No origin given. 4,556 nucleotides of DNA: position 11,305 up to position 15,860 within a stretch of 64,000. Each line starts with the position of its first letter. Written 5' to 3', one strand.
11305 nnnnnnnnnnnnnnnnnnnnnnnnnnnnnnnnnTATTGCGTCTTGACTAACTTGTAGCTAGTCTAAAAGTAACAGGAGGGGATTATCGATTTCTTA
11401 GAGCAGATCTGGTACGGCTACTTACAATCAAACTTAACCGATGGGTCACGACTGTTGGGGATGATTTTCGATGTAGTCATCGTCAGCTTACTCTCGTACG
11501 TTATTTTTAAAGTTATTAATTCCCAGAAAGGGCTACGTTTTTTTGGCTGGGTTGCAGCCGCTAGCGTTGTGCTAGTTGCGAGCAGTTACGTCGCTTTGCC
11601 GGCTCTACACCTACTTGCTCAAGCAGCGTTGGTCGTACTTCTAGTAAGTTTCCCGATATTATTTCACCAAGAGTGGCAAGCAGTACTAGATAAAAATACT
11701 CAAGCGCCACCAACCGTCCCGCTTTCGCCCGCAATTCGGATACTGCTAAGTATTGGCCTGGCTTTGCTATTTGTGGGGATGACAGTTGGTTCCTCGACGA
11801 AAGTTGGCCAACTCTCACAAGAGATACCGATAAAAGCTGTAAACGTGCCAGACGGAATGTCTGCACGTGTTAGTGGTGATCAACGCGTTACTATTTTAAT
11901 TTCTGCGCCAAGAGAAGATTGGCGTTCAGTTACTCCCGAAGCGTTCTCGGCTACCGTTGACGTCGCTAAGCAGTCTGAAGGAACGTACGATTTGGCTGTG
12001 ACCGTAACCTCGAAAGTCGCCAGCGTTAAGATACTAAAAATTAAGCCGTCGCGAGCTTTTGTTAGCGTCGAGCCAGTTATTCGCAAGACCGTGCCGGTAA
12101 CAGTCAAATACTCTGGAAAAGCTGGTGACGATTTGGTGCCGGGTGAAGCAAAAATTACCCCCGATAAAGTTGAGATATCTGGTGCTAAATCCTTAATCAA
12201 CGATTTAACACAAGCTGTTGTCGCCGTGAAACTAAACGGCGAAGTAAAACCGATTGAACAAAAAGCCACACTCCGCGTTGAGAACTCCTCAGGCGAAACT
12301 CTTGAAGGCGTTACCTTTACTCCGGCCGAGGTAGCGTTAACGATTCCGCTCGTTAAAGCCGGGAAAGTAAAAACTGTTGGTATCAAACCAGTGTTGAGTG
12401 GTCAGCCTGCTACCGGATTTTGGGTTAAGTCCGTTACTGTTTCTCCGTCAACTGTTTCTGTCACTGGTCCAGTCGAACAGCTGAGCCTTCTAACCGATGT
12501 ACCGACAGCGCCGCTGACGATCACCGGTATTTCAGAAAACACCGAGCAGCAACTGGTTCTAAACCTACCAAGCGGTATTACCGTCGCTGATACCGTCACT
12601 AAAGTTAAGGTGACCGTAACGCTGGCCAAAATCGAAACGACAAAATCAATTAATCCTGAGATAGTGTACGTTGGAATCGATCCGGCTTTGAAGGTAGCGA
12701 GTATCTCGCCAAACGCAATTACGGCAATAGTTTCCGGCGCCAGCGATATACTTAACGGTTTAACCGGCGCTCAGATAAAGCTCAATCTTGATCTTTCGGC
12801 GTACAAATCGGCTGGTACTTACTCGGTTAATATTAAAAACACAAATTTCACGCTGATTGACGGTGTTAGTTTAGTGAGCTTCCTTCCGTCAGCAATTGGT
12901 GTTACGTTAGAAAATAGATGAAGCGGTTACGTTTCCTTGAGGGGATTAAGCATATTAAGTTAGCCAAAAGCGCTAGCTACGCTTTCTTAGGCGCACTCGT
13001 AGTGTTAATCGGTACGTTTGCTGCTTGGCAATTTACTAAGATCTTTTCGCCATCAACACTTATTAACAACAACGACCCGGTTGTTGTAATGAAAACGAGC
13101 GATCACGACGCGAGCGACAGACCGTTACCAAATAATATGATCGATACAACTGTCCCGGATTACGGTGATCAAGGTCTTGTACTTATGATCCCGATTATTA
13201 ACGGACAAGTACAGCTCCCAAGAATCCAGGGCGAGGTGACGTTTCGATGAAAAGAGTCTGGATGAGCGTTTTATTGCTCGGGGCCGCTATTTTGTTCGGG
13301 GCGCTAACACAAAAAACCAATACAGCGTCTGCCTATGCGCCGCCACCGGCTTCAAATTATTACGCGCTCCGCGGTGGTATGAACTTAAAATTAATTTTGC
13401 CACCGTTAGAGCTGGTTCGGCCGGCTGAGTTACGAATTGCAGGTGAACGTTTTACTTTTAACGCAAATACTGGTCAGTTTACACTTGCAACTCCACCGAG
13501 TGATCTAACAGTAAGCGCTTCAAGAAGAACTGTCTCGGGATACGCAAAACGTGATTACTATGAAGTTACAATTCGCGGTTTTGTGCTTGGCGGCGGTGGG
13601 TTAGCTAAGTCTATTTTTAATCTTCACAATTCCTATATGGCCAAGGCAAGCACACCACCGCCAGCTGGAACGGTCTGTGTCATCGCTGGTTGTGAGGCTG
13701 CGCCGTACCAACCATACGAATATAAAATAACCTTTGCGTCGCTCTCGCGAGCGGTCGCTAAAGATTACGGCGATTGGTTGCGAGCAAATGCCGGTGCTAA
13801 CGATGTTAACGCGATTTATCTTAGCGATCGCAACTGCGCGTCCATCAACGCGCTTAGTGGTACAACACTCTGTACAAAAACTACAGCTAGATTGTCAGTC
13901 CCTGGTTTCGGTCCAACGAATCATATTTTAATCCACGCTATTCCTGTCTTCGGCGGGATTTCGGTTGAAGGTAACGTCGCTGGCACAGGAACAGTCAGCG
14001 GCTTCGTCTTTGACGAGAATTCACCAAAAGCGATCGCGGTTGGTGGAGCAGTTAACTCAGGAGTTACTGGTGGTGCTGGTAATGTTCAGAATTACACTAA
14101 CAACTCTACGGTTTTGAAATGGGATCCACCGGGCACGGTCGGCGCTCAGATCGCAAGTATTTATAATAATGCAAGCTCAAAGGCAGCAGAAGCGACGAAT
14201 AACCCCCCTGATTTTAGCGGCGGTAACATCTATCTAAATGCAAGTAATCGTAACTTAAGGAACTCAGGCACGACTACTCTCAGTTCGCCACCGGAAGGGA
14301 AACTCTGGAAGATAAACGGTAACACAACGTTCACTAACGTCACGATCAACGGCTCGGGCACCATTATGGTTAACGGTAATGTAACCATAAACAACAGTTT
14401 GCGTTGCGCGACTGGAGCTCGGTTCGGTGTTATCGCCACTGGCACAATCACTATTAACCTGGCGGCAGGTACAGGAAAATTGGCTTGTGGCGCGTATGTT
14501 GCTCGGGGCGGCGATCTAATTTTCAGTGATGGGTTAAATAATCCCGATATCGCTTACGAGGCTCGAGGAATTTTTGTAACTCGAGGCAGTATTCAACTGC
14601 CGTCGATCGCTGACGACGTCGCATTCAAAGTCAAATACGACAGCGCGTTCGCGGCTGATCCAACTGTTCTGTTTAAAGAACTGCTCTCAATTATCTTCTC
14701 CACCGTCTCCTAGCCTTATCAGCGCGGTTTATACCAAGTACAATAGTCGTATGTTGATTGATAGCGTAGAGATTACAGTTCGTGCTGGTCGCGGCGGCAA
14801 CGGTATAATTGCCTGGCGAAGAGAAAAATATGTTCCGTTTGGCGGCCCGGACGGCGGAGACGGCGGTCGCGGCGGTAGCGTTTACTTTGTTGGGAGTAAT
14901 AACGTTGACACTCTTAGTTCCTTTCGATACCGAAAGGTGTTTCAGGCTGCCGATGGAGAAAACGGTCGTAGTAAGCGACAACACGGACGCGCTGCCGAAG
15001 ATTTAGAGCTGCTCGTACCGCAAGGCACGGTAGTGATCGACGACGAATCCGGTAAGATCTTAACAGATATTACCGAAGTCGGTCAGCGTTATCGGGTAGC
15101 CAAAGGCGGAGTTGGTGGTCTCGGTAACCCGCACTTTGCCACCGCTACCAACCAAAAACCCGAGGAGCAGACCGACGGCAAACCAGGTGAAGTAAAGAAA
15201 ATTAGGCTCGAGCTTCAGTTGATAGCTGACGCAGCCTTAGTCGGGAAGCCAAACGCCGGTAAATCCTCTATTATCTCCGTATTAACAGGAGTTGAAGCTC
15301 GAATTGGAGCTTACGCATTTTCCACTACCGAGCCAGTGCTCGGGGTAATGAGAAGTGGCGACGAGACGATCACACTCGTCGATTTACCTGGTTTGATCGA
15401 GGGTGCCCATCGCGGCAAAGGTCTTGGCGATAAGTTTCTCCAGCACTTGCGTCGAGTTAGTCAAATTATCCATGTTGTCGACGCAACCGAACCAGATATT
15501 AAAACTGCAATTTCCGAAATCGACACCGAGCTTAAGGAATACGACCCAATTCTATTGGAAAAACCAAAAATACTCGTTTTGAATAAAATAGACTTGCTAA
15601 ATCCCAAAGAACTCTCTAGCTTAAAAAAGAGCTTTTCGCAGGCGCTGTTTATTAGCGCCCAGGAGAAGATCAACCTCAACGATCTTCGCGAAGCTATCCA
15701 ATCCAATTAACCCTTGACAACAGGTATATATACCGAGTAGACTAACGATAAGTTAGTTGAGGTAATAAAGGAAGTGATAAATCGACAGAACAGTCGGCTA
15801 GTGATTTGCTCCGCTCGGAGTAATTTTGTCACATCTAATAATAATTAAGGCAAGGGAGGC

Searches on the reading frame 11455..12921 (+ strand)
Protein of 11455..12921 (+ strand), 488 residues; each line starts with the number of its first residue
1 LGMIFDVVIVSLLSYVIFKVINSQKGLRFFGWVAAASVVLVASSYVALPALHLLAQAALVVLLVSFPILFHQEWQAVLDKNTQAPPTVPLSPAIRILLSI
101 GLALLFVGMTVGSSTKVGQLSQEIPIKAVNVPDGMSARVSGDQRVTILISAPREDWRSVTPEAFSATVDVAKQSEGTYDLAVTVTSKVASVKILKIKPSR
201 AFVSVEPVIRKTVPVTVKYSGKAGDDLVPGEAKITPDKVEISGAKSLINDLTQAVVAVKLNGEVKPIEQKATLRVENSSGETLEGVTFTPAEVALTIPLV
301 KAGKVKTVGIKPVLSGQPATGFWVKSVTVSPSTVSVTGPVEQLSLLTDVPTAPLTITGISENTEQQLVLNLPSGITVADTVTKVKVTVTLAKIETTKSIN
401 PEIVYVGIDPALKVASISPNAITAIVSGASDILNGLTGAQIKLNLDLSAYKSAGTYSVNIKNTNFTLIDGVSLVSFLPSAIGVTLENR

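Call 63: search_protein_families(library=pfam, proteins=[window:11455-12921:+], max_evalue=0.00001)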
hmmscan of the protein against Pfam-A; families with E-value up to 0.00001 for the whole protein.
window:11455-12921:+ (488 aa): 1 family
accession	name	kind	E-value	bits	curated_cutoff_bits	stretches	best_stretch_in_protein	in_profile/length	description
PF07949.17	YbbR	-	5.8e-26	91.1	22.3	2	310-388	3-81/81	YbbR-like protein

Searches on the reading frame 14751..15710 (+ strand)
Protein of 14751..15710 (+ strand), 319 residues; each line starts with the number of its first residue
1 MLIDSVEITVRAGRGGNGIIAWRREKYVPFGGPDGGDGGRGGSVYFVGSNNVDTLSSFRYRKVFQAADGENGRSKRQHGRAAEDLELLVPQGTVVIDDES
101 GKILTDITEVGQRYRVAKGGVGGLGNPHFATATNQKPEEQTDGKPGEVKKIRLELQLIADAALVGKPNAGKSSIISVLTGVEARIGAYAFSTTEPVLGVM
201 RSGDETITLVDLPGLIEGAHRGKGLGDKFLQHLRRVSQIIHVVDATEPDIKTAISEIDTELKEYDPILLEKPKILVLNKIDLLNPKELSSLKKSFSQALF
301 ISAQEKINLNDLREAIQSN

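Call 63: search_protein_families(library=pfam, proteins=[window:14751-15710:+], max_evalue=0.00001)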
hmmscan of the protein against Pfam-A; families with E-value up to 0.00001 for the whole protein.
window:14751-15710:+ (319 aa): 5 families
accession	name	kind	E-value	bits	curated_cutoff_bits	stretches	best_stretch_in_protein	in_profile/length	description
PF01018.28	GTP1_OBG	-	6.6e-58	195.2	27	1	3-157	1-155/155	GTP1/OBG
PF01926.29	MMR_HSR1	-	8.9e-26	90.7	21.9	1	161-279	2-113/113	50S ribosome-binding GTPase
PF02421.24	FeoB_N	-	8.8e-15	55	27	1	161-307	3-147/156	Ferrous iron transport protein B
PF16897.10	MMR_HSR1_Xtn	-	1.8e-07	31.5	35.2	1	272-316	57-100/106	C-terminal region of MMR_HSR1 domain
PF00350.29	Dynamin_N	-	3.9e-07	30.7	27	0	200-279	96-167/168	Dynamin family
